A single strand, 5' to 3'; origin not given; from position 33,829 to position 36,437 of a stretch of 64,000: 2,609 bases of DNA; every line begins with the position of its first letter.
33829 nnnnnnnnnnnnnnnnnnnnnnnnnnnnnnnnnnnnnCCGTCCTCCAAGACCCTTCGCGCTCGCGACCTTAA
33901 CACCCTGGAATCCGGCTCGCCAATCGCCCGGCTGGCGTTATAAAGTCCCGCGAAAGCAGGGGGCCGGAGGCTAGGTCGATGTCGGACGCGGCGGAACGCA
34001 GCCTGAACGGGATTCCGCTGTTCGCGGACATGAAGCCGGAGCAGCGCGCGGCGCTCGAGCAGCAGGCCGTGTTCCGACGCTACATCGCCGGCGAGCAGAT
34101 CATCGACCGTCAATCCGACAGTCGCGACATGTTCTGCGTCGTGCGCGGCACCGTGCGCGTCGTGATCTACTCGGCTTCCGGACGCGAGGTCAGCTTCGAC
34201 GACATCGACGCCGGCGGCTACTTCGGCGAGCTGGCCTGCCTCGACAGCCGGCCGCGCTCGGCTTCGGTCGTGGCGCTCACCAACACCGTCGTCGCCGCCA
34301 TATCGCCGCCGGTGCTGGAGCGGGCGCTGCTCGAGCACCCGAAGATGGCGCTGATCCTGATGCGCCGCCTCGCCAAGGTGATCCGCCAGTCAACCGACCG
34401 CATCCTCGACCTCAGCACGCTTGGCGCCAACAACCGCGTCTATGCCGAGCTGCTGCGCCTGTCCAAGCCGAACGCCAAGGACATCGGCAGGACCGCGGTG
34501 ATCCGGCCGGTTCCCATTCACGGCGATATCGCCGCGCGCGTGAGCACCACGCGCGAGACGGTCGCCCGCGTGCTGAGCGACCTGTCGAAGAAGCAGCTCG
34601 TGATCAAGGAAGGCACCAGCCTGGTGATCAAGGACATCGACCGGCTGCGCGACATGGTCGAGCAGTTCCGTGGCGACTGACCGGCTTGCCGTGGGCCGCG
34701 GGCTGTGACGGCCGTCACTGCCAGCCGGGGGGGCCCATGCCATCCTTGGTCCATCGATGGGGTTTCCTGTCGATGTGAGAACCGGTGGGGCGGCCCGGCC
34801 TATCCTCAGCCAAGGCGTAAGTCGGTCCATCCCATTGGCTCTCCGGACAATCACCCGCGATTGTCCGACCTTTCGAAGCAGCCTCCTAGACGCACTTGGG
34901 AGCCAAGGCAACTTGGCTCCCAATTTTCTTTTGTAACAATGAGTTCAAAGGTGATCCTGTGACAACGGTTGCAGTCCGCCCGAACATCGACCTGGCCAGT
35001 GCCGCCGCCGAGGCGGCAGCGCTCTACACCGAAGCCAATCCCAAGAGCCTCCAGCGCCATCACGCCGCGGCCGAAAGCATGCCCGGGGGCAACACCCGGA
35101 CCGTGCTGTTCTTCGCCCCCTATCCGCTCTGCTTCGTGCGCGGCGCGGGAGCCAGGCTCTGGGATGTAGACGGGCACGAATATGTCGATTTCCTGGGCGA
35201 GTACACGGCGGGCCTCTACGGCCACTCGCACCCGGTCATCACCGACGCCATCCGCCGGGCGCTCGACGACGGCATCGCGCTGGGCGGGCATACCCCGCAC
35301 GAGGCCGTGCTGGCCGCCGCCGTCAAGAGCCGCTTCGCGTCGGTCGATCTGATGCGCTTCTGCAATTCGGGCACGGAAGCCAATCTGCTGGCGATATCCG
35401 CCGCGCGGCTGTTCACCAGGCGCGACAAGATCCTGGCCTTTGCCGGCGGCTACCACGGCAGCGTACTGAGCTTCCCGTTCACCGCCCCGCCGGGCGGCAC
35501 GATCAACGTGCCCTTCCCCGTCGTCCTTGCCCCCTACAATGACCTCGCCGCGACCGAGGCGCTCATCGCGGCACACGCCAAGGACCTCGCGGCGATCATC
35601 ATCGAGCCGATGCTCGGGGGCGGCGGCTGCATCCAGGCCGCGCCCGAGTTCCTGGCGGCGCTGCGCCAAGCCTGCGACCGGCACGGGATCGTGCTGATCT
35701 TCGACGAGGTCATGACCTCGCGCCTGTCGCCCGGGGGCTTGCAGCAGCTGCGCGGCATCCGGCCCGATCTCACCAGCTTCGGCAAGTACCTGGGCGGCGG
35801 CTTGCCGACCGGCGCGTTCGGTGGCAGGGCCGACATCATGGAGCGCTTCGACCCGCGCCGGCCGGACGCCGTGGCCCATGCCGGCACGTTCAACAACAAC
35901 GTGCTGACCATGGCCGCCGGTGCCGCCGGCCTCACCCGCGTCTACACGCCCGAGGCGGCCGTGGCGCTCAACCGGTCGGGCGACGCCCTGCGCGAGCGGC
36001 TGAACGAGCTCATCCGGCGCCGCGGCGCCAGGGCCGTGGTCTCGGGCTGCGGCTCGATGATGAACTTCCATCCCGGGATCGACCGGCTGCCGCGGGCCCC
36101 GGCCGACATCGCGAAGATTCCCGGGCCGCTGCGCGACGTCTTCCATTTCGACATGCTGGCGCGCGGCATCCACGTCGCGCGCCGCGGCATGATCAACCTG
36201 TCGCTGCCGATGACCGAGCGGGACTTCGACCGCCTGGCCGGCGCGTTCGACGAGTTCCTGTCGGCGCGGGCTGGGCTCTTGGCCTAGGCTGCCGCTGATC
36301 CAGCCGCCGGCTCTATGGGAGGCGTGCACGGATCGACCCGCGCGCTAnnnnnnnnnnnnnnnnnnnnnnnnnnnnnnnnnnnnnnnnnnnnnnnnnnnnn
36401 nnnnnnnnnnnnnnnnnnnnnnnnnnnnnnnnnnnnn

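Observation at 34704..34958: Structured ~180-nt RNA with terminator, antiterminator and anti-antiterminator segments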

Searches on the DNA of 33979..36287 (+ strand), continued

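Call 41: search_rna_families(source=L103, start=3690, end=4120, threshold=evalue, max_evalue=10, show_alignments=2)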
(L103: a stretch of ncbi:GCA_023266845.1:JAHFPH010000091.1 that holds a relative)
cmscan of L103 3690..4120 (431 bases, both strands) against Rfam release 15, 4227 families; matches with E-value up to 10: 43.
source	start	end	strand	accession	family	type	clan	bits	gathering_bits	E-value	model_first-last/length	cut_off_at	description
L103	3882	3944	+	RF00519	suhB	Gene; sRNA;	CL00108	29.3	41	0.00033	1-77/77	no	Makes More Granules Regulator RNA (mmgR)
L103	3956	4045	+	RF00879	mir-615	Gene; miRNA;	-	27.4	90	0.018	1-85/85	no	mir-615 microRNA precursor family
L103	3907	3985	+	RF03200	mir-BART13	Gene; miRNA;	-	26.5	70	0.0054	1-83/83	no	mir-BART13 microRNA precursor family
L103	3952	4049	+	RF00926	MIR1151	Gene; miRNA;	-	26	90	0.079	1-110/110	no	MIR1151 microRNA precursor family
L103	3906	3986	+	RF04096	mir-4433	Gene; miRNA;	-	24.3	77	0.016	1-83/83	no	mir-4433 microRNA precursor family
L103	3903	3991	-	RF03771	mir-341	Gene; miRNA;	-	23.2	90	0.014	1-96/96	no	mir-341 microRNA precursor family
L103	3919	4045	+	RF02354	BjrC80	Gene; sRNA;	-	22.7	80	0.024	1-162/162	no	Bradyrhizobiaceae sRNA BjrC80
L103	3916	4049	-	RF02471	Ms_IGR-5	Gene; sRNA;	-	21.6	45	0.0056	1-184/184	no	Actinobacteria sRNA Ms_IGR-5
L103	3928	3993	+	RF02353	BjrC68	Gene; sRNA;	-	21.1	39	0.0034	1-82/82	no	Bradyrhizobiaceae sRNA BjrC68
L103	3901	3989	+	RF03771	mir-341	Gene; miRNA;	-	21.1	90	0.056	1-96/96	no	mir-341 microRNA precursor family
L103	3963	4039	+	RF04269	mir-373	Gene; miRNA;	-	20.9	69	0.18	1-69/69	no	mir-373 microRNA precursor family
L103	3992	4109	+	RF04311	dauA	Cis-reg;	-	20.7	45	0.59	1-88/88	no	dauA ncRNA motif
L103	3904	3991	+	RF01044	mir-345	Gene; miRNA;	-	19.9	65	0.087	1-91/91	no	mir-345 microRNA precursor family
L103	3962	4041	-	RF03392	mir-3943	Gene; miRNA;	-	19.5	69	2.6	1-84/84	no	mir-3943 microRNA precursor family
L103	3906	3961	-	RF02985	ftsZ-DE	Gene; sRNA;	-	19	72.2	0.28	1-69/69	no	ftsZ-DE RNA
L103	3897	3973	-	RF03034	nrdJ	Gene; sRNA;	-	18.6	40.3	0.48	1-80/80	no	nrdJ RNA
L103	3949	4037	-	RF01023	mir-940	Gene; miRNA;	-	18.4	106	3.6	1-94/94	no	mir-940 microRNA precursor family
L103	3921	4026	+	RF03265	mir-1460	Gene; miRNA;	-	18.3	74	2.1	1-91/91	no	mir-1460 microRNA precursor family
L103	3886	3936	+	RF02231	sX12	Gene; sRNA;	-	18.2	106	0.74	1-78/78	no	Xanthomonas sRNA sX12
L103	3940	4045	+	RF02605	scr5239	Gene; sRNA;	-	17.5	64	0.99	1-158/158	no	Streptomyces sRNA scr5239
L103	3920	4031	-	RF02688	RAGATH-13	Gene; ribozyme;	-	17.1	80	1.5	1-95/95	no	RAGATH-13 RNA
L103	3907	4048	+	RF02870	ncS035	Gene; sRNA;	-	16.8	79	0.12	1-168/168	no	Burkholderia sRNA 35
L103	3966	4036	+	RF03488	mir-2366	Gene; miRNA;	-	16.6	68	2.7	1-83/83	no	mir-2366 microRNA precursor family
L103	3958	4043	+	RF00758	mir-346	Gene; miRNA;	-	16.1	80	5.4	1-95/95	no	mir-346 microRNA precursor family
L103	4016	4044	-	RF00627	P15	Gene;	-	15.4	70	0.68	91-119/119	no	Pseudomonas sRNA P15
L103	3894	4029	+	RF00599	SNORA77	Gene; snRNA; snoRNA; HACA-box;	-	15.4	42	0.98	1-125/125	no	Small nucleolar RNA SNORA77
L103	3957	4072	+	RF02999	ivy-DE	Cis-reg;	-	15.4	41.4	5.5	1-93/93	no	ivy-DE RNA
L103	3907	3945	-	RF01679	P36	Gene; sRNA;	-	15.3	36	1.5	1-61/61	no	Pseudomonas sRNA P36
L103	3906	3986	+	RF03484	mir-K12-10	Gene; miRNA;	-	15.3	70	5.4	1-70/70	no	mir-K12-10 microRNA precursor family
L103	3909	3983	+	RF03693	MIR1919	Gene; miRNA;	-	15.2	85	3.8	1-123/123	no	MIR1919 microRNA precursor family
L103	3905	3988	+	RF03732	mir-2057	Gene; miRNA;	-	14.8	100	5.1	1-72/72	no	mir-2057 microRNA precursor family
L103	3904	3988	+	RF02809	RsmW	Gene; sRNA;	CL00106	14.7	52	3.7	1-124/124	no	RsmW RNA family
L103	3878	3990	+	RF02242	Xoo5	Gene; sRNA;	-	14.6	50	1.9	1-124/124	no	Xanthomonadaceae sRNA Xoo5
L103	3910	3987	-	RF03094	LAGLIDADG-2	Gene; sRNA;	-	14.2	94.9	3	1-128/128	no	LAGLIDADG-2 RNA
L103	3994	4047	+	RF02353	BjrC68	Gene; sRNA;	-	14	39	0.55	1-82/82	no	Bradyrhizobiaceae sRNA BjrC68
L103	3771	3878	+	RF02479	GlsR13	Gene; snRNA; snoRNA; CD-box;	-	12.1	100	4.7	1-100/100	no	Small nucleolar RNA GlsR13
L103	3939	4065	-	RF00232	Spi-1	Cis-reg;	-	11.6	40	9.9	1-168/168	no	Spi-1 (PU.1) 5' UTR regulatory element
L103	4013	4047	+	RF02784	SorX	Gene; sRNA;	-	11.2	46.6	8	1-73/73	no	Singlet oxygen resistance RNA X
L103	3957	4079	-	RF02354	BjrC80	Gene; sRNA;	-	11.2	80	9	1-162/162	no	Bradyrhizobiaceae sRNA BjrC80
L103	3902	3931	-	RF00010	RNaseP_bact_a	Gene; ribozyme;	CL00002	10.8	100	0.27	1-367/367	no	Bacterial RNase P class A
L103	3916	3970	+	RF02471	Ms_IGR-5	Gene; sRNA;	-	9.8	45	6.7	121-178/184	no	Actinobacteria sRNA Ms_IGR-5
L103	3971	4025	+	RF02471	Ms_IGR-5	Gene; sRNA;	-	9.8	45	6.9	121-178/184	no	Actinobacteria sRNA Ms_IGR-5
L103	3972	4026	-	RF00010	RNaseP_bact_a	Gene; ribozyme;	CL00002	7.1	100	4.6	1-367/367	no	Bacterial RNase P class A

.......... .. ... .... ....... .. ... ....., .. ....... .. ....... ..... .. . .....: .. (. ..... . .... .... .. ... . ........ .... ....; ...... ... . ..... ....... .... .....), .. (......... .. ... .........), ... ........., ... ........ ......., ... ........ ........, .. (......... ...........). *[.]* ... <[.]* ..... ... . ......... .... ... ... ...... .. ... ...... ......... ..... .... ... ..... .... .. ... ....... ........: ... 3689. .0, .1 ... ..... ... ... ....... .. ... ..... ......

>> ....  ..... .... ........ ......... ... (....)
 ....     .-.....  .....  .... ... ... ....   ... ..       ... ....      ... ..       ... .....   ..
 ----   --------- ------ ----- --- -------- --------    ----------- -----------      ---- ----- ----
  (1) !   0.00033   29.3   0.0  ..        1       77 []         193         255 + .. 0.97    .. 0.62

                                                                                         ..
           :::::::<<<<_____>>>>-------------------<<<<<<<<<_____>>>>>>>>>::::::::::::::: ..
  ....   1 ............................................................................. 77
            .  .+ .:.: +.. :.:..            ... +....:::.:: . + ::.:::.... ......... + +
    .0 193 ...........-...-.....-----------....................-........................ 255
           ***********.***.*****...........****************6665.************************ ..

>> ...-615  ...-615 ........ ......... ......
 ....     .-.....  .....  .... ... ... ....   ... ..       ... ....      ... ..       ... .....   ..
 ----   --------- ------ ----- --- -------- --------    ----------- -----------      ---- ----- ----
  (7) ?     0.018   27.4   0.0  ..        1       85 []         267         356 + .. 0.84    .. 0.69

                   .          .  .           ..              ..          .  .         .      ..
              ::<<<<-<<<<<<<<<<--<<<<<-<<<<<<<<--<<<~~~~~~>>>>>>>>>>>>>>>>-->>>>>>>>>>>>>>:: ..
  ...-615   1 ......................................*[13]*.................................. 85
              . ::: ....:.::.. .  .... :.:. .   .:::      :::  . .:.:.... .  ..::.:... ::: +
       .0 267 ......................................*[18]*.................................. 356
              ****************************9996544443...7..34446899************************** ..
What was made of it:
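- On BjrC68 (RF02353): L103 scores 21.1 bits (call 41).
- On MmgR / alpha-r8 (RF00519): L103 scores 29.3 bits, driven mainly by the terminator (call 41).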

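Call 47: search_with_rna_model(model_id=R1, sources=[window, L081, L082, L098, L085, L086, L087, L100, L094, L095, L097, L103], max_evalue=1e-10, make_alignment=true)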
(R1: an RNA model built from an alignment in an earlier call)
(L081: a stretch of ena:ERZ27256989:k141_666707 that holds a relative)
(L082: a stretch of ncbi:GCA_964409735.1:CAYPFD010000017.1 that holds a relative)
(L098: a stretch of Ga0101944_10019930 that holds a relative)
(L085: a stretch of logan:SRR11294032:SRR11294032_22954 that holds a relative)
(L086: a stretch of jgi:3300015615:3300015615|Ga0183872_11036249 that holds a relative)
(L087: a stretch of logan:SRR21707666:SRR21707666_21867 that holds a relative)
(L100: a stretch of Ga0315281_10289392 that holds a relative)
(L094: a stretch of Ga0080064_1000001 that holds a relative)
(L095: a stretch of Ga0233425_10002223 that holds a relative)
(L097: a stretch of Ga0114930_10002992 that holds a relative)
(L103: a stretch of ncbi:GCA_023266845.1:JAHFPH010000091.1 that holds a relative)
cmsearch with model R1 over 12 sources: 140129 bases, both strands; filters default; matches with E-value up to 1e-10: 12.
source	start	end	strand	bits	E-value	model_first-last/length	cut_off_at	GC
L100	881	1064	+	188.1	1.9e-49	1-181/181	no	0.61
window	34752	34932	+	184.6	1.7e-48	1-181/181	no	0.58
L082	2534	2699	+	183.4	3.8e-48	1-181/181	no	0.62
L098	4351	4516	+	183.1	4.4e-48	1-181/181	no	0.63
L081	1452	1632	+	179.3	4.7e-47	1-181/181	no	0.59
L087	3811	3976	+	174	1.3e-45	1-181/181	no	0.63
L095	2593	2777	+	164.4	5.1e-43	1-181/181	no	0.67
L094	3612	3795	+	160.7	5.2e-42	1-181/181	no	0.62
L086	3797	3962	+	160.4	6.2e-42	1-181/181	no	0.6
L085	985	1147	+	158.9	1.6e-41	1-181/181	no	0.6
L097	10857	11044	-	155.5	1.4e-40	1-181/181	no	0.64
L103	3758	3941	+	135.4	3.8e-35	1-181/181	no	0.65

Alignment A4: 12 matches aligned to the model, 198 columns, each read 5' to 3' on its own strand. Consensus structure (alignment columns), stored with it:
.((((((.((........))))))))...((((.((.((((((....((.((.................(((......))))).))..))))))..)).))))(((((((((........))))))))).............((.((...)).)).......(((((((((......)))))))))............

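Call 67: search_with_rna_model(model_id=R1, sources=[L109, L110], max_evalue=10)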
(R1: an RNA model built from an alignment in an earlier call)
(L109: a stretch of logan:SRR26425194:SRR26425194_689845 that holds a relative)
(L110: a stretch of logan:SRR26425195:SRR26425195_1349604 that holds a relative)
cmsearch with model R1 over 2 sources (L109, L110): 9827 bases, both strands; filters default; matches with E-value up to 10: 0.
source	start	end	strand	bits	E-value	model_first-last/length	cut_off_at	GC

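Call 70: search_rna_families(sources=[L081, L082, L085, L086, L087, L094, L095, L097, L100, L103], threshold=gathering)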
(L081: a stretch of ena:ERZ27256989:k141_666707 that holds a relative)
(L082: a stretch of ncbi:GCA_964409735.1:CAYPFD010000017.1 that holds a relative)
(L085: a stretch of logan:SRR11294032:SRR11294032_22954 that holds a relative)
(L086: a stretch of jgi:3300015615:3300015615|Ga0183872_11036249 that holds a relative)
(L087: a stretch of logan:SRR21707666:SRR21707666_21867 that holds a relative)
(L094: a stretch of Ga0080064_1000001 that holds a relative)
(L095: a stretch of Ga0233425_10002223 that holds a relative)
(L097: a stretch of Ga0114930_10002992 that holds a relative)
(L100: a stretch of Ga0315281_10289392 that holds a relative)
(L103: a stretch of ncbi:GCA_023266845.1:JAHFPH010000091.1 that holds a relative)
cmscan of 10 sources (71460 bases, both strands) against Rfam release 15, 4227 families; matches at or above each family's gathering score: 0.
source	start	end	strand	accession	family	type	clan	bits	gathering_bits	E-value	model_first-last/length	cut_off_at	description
